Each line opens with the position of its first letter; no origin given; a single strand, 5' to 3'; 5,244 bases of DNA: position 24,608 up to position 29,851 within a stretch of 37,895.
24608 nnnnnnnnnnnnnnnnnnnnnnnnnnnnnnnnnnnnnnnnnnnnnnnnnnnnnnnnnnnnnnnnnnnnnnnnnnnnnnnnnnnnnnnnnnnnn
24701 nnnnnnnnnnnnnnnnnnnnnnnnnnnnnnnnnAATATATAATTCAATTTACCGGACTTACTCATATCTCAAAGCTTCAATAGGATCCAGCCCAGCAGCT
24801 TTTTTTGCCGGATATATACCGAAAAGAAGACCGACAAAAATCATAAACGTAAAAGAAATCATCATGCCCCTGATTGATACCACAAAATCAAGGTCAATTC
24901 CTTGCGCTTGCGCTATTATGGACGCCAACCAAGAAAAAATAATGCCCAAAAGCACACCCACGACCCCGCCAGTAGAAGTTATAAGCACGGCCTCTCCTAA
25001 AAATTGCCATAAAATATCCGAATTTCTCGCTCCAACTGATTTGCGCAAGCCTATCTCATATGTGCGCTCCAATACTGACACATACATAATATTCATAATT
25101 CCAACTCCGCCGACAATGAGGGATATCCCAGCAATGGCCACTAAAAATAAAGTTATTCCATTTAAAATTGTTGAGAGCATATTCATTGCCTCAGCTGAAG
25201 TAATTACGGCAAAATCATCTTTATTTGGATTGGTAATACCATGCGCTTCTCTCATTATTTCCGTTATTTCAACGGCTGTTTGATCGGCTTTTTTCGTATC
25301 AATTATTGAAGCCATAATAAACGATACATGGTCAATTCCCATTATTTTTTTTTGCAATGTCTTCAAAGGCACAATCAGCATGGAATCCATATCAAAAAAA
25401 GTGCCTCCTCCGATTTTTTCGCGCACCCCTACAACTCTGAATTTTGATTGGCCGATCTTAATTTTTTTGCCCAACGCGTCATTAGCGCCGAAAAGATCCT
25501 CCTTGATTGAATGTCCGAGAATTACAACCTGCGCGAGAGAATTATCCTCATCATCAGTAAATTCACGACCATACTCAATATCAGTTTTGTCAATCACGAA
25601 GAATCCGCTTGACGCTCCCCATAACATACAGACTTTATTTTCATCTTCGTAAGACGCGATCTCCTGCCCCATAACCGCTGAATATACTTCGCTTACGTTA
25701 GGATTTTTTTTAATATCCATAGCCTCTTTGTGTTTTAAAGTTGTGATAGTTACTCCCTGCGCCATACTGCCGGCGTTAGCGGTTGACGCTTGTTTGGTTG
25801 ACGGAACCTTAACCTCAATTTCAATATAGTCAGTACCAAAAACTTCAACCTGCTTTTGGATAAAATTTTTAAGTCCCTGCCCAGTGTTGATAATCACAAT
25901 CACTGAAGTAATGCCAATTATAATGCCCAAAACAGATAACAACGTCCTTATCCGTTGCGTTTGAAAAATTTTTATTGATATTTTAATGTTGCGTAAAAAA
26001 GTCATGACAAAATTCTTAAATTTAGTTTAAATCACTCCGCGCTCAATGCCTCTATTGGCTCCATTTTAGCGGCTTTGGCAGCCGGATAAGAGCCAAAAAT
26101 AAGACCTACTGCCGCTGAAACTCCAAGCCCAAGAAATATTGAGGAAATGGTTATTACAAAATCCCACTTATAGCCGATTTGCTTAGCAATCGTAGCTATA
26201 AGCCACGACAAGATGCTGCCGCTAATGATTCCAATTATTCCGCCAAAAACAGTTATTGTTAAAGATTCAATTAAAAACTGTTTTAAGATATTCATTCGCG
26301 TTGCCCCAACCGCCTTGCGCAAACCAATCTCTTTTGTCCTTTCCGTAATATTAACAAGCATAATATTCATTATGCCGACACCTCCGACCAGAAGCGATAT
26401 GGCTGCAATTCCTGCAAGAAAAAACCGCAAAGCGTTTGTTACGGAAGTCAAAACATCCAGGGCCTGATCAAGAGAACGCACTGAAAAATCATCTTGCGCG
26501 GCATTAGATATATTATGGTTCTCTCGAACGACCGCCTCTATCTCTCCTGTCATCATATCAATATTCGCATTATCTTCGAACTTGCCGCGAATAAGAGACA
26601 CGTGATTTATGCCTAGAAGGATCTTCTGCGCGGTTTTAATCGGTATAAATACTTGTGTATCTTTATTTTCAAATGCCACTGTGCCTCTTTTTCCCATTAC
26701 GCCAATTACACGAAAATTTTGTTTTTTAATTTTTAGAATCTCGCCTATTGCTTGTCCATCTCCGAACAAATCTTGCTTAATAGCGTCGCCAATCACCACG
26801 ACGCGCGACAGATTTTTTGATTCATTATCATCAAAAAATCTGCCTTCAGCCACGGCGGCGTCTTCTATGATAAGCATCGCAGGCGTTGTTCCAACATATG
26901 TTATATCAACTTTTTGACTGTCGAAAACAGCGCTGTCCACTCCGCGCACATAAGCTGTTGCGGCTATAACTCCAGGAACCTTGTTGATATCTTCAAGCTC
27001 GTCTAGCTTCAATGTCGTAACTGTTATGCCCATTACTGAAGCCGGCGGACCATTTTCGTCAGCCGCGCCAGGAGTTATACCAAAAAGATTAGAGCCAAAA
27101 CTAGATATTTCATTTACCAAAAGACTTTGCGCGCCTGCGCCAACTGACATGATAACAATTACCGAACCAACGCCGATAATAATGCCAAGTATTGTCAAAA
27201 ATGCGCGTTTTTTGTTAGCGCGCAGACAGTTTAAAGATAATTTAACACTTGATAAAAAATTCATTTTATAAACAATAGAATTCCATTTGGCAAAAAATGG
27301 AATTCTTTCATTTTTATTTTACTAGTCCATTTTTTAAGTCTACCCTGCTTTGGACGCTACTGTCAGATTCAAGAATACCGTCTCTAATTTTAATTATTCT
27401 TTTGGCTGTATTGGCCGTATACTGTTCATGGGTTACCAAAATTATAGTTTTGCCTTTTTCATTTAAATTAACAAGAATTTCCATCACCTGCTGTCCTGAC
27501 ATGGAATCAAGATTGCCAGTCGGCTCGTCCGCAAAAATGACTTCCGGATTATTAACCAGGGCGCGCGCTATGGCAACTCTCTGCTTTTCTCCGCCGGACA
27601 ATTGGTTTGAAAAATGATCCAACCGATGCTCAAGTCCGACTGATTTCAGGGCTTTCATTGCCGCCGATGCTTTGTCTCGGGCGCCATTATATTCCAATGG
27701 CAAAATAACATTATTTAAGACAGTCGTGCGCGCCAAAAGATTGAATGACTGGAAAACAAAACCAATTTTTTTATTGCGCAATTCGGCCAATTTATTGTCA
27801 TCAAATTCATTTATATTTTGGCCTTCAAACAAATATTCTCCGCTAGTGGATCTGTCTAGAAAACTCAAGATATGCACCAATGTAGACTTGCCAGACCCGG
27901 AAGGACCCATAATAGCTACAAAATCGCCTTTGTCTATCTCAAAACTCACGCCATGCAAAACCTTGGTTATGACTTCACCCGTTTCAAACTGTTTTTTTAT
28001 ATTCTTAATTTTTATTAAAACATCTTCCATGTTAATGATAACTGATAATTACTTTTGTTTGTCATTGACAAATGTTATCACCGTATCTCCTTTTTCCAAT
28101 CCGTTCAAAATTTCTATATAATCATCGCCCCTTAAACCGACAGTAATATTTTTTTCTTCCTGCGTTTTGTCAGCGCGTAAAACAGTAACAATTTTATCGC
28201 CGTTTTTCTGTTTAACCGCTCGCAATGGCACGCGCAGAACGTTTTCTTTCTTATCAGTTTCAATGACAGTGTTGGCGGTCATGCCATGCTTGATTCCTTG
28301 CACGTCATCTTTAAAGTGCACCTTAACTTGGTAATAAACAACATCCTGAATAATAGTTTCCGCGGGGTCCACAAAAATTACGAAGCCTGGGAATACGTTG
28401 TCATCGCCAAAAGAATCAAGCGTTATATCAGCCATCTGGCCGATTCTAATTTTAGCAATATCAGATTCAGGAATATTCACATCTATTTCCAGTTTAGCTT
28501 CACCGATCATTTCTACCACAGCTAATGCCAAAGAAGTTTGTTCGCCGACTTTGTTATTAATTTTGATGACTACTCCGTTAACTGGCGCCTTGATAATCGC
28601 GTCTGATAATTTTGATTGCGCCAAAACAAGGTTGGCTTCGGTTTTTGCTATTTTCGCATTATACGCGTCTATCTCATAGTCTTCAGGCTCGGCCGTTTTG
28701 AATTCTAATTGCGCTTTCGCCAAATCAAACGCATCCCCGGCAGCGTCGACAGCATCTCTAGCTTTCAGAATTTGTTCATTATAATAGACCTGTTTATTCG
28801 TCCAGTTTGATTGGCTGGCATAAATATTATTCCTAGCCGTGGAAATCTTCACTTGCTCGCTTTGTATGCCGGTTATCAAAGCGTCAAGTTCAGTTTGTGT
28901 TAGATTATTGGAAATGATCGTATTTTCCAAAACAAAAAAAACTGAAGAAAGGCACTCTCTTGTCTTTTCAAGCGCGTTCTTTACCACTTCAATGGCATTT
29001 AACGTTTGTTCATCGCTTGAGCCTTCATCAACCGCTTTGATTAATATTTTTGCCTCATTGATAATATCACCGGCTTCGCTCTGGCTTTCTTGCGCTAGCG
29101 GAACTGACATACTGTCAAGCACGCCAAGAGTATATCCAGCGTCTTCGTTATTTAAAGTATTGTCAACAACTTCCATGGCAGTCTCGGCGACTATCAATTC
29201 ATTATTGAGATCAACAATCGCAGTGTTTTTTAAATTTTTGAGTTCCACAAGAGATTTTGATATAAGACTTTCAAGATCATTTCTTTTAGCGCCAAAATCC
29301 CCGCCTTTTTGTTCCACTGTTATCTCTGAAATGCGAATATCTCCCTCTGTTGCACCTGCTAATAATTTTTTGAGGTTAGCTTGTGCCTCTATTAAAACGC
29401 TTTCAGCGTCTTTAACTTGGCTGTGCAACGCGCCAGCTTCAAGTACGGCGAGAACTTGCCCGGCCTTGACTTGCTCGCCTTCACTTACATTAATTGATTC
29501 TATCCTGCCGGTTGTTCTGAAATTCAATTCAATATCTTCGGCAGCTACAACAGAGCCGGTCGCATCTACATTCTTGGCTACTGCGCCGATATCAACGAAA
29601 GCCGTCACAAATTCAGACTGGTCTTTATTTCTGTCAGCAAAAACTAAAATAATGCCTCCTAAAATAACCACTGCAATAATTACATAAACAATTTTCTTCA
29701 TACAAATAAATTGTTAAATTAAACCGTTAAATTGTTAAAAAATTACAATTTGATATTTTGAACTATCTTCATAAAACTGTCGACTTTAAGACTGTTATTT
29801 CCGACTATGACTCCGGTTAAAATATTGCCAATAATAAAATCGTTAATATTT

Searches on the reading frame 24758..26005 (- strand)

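Call 73: search_protein_families(library=pfam, proteins=[window:24758-26005:-], max_evalue=0.0001)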
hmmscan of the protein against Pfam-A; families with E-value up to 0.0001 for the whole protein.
window:24758-26005:- (415 aa): 2 families
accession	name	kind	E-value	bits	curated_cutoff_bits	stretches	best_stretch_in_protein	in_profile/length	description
PF12704.14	MacB_PCD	-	1.1e-34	121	27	1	21-249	1-206/207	MacB-like periplasmic core domain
PF02687.27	FtsX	-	3.3e-23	82.5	25.5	1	290-407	2-119/120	FtsX-like permease C-terminal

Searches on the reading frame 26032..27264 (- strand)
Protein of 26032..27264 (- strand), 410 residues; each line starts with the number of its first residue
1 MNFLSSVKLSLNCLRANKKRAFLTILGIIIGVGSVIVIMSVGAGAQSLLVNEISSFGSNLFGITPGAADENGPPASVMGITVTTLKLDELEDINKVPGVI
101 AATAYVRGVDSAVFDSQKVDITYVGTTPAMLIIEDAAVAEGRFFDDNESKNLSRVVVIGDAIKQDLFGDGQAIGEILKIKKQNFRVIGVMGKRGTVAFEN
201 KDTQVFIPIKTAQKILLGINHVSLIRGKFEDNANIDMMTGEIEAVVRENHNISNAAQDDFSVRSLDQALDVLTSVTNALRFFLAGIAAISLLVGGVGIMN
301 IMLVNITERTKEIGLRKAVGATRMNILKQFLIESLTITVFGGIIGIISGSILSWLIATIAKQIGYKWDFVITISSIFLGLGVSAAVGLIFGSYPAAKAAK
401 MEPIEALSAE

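Call 73: search_protein_families(library=pfam, proteins=[window:26032-27264:-], max_evalue=0.0001)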
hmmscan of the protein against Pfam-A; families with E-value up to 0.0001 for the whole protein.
window:26032-27264:- (410 aa): 2 families
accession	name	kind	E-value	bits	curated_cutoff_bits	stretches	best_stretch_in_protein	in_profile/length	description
PF12704.14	MacB_PCD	-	2.2e-39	136.3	27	1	22-244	2-206/207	MacB-like periplasmic core domain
PF02687.27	FtsX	-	2.8e-22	79.5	25.5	1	286-403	3-120/120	FtsX-like permease C-terminal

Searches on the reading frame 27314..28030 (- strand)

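Call 73: search_protein_families(library=pfam, proteins=[window:27314-28030:-], max_evalue=0.0001)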
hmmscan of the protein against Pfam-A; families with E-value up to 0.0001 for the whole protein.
window:27314-28030:- (238 aa): 4 families
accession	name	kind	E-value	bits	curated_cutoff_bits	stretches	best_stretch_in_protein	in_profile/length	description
PF00005.33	ABC_tran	-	6.3e-35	121.2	25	1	25-171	1-136/137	ABC transporter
PF02463.25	SMC_N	-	2.7e-08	33.9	40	1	36-216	25-212/220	RecF/RecN/SMC N terminal domain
PF13304.12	AAA_21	-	1.3e-05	25.9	27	0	37-75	1-42/304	AAA domain, putative AbiEii toxin, Type IV TA system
PF13555.12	AAA_29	-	2.4e-05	24.4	27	1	25-52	12-39/61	P-loop containing region of AAA domain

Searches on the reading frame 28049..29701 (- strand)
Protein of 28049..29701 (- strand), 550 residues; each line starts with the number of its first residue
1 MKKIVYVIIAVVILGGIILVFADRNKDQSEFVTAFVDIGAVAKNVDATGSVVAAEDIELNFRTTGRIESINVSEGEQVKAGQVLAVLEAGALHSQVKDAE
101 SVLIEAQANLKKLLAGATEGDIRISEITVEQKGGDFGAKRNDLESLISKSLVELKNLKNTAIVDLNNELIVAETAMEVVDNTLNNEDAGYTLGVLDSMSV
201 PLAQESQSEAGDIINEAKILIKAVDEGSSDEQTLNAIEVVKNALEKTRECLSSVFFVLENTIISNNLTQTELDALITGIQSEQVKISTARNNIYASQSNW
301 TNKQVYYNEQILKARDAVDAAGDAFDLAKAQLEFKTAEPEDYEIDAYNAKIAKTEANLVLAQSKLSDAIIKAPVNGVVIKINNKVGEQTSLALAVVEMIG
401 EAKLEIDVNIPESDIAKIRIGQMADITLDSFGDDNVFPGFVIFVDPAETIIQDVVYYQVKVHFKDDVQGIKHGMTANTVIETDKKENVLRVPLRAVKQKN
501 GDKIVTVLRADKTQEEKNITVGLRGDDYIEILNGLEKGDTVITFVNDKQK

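Call 73: search_protein_families(library=pfam, proteins=[window:28049-29701:-], max_evalue=0.0001)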
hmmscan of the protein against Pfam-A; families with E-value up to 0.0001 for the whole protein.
window:28049-29701:- (550 aa): 4 families
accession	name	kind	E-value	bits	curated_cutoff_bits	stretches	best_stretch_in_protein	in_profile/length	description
PF16576.10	HlyD_D23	-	1.1e-14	54.7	30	1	366-476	107-214/214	Barrel-sandwich domain of CusB or HlyD membrane-fusion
PF13437.12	HlyD_3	-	1.8e-12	48.4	22.2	1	370-466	2-96/106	HlyD family secretion protein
PF13533.13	Biotin_lipoyl_2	-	3.2e-07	30.5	29.8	1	59-88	3-32/32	Biotin-lipoyl like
PF00364.28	Biotin_lipoyl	-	6.9e-06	26.2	22.1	0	64-88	14-37/73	Biotin-requiring enzyme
